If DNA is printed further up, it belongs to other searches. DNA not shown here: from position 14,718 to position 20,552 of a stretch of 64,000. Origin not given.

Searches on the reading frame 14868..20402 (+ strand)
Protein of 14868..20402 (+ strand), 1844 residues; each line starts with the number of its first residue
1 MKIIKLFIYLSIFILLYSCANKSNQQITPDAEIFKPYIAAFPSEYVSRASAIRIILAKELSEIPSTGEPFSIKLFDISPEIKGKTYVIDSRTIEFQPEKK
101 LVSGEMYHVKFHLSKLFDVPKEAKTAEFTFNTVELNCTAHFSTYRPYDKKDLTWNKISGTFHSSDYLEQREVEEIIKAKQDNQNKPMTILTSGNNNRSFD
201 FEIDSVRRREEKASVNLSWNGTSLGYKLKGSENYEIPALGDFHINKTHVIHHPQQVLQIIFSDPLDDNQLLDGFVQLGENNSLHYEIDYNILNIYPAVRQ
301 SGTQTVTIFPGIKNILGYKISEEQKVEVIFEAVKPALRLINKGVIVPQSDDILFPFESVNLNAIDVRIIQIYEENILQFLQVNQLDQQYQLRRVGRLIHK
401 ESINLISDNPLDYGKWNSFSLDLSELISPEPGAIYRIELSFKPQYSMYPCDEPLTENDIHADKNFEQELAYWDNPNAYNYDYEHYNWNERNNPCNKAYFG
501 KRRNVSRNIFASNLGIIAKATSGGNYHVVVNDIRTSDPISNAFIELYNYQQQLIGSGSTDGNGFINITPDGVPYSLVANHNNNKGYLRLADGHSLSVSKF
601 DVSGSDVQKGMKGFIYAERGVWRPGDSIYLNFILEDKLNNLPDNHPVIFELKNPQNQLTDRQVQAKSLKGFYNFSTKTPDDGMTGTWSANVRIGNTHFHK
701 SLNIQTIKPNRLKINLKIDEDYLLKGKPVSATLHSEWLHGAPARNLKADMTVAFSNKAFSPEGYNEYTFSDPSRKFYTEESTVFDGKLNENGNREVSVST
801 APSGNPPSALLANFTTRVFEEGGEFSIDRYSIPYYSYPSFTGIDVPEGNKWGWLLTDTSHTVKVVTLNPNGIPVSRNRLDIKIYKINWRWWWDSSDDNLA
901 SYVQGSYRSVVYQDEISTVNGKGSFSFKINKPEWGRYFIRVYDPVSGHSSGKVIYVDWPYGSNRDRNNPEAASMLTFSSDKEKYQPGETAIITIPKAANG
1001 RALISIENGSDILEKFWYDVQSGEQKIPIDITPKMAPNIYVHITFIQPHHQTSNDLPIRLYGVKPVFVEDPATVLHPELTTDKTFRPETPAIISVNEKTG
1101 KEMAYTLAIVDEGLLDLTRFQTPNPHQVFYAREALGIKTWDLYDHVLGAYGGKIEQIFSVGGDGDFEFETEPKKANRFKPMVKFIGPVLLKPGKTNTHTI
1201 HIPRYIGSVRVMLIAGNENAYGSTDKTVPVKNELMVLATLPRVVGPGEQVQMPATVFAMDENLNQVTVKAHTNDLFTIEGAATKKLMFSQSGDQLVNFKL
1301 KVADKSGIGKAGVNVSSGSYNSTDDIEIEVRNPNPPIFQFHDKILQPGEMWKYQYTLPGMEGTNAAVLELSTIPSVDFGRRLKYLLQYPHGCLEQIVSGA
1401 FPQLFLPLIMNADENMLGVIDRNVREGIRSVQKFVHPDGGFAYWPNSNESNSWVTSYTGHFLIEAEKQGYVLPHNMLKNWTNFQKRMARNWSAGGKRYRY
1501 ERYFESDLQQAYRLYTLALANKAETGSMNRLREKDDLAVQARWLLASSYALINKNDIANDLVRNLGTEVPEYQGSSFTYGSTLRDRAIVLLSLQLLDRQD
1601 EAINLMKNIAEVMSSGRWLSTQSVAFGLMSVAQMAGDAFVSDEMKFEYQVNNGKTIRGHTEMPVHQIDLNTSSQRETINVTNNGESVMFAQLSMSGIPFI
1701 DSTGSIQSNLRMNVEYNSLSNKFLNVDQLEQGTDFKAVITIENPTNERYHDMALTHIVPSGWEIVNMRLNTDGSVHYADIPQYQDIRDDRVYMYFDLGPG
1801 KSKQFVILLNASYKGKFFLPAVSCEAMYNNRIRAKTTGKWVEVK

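Call 38: search_protein_families(library=pfam, proteins=[window:14868-20402:+], max_evalue=0.00001)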
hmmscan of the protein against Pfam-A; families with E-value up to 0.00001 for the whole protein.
window:14868-20402:+ (1844 aa): 8 families
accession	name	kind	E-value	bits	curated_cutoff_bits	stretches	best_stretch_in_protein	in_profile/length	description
PF07703.20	A2M_BRD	-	8.5e-21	75.2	22.7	1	975-1117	1-140/140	Alpha-2-macroglobulin bait region domain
PF17962.7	bMG6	-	4.6e-20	72.3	23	1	851-958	8-112/112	Bacterial macroglobulin domain 6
PF01835.25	MG2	-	1.2e-18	67.7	32.8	1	612-699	1-91/96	MG2 domain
PF11974.14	bMG3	-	1.4e-15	57.5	34.9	1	511-605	1-101/103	Bacterial alpha-2-macroglobulin MG3 domain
PF17972.7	bMG5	-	1.8e-14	54.7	26.5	1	711-823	2-114/127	Bacterial Alpha-2-macroglobulin MG5 domain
PF17973.7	bMG10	-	3.1e-13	50.5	26.2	1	1723-1829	22-129/131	Bacterial Alpha-2-macroglobulin MG10 domain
PF00207.28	A2M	-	1.3e-08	35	21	1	1192-1269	12-91/92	Alpha-2-macroglobulin family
PF07678.20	TED_complement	-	5.7e-07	29.4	22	1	1381-1476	18-116/312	A-macroglobulin TED domain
